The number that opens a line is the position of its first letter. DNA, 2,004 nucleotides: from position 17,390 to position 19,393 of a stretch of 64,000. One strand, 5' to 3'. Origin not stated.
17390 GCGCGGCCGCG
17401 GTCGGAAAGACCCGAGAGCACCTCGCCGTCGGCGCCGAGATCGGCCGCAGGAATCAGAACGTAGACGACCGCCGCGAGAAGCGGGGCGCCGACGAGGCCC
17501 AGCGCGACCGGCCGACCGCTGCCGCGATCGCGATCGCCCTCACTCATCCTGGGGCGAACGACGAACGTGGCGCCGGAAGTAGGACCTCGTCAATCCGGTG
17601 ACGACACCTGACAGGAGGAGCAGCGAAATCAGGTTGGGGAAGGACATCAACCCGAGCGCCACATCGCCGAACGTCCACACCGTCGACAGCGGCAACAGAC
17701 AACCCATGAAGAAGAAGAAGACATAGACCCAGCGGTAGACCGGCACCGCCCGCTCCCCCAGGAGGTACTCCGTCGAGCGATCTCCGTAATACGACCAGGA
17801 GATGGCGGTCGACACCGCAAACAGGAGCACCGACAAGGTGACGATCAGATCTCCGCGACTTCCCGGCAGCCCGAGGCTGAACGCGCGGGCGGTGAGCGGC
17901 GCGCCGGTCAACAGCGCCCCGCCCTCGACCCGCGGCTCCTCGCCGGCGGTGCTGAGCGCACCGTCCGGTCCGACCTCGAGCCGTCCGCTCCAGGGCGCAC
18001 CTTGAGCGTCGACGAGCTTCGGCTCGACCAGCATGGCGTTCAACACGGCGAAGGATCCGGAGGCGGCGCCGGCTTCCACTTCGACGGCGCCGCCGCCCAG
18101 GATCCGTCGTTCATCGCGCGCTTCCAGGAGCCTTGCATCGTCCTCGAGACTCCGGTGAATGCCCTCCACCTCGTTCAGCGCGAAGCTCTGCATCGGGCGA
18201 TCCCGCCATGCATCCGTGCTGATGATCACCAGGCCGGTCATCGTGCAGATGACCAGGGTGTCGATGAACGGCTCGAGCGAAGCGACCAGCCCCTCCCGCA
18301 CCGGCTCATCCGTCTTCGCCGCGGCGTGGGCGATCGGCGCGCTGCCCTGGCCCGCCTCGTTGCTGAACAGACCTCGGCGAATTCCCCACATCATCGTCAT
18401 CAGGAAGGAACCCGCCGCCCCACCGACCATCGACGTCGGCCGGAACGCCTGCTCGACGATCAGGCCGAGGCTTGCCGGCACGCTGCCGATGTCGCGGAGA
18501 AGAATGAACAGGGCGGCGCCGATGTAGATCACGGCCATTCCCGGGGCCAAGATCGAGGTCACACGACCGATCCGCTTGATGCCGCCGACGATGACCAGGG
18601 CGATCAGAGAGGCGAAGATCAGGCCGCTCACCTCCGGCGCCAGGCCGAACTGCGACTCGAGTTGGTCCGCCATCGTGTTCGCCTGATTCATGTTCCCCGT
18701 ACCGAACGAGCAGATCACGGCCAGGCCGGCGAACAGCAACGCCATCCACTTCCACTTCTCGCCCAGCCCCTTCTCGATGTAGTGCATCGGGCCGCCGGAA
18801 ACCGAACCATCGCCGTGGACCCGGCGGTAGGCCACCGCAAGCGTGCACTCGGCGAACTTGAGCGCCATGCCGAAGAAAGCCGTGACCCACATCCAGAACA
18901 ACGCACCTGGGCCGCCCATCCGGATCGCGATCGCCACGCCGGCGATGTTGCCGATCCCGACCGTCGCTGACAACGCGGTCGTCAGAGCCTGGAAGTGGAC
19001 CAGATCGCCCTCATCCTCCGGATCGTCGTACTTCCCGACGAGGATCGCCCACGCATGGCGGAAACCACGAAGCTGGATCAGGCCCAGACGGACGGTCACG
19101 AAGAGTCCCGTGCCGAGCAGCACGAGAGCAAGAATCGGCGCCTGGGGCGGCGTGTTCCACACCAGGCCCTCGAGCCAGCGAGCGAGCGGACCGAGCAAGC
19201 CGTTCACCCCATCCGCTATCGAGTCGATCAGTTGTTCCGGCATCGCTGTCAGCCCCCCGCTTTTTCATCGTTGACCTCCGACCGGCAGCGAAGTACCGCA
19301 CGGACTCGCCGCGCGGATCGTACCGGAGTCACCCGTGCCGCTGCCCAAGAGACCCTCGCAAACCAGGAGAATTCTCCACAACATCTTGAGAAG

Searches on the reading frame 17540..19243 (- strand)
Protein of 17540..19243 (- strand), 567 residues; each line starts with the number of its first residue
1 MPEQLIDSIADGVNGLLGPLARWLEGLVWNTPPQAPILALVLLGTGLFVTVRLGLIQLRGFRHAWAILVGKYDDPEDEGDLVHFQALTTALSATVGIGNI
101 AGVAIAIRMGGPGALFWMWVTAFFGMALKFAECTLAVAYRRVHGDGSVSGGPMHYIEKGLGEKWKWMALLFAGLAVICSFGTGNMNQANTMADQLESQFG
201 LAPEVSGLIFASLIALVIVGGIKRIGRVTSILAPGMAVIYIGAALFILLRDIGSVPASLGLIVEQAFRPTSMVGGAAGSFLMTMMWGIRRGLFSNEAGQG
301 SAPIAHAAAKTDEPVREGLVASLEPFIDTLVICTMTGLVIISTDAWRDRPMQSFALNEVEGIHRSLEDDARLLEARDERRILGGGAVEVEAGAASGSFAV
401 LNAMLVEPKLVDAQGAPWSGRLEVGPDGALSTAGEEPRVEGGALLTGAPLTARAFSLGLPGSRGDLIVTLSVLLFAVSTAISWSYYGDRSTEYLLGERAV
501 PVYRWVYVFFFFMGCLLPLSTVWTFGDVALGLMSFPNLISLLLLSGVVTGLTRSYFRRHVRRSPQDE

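Call 22: find_encoding_contigs(protein=window:17540-19243:-, flank=10000, max_places=6)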
Protein window:17540-19243:- (567 aa): 1 contig read that carries it; 1 place shown.
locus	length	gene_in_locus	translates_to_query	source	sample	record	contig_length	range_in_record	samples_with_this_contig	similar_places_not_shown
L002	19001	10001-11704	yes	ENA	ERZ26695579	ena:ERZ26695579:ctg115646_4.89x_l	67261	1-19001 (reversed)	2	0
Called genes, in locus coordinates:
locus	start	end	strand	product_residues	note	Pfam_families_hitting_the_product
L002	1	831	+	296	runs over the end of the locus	PF03755:YicC-like_N, PF08340:YicC-like_C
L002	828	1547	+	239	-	PF00625:Guanylate_kin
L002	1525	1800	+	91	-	PF01192:RNA_pol_Rpb6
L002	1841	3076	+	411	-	PF02441:Flavoprotein, PF04127:DFP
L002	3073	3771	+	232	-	PF03167:UDG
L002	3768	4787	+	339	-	PF00291:PALP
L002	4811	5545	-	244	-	PF02517:Rce1-like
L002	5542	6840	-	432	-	PF20706:GT4-conflict (faint), PF13439:Glyco_transf_4, PF13579:Glyco_trans_4_4, PF00534:Glycos_transf_1, PF13692:Glyco_trans_1_4, PF13524:Glyco_trans_1_2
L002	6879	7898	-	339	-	PF00535:Glycos_transf_2, PF10111:Glyco_tranf_2_2 (weak)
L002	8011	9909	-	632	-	PF07714:PK_Tyr_Ser-Thr, PF00069:Pkinase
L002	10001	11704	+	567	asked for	PF01235:Na_Ala_symp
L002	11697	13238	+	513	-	PF00939:Na_sulph_symp, PF03600:CitMHS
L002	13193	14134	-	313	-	PF00491:Arginase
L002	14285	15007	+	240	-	PF20582:UPF0758_N, PF04002:RadC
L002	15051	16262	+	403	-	PF01969:Ni_insertion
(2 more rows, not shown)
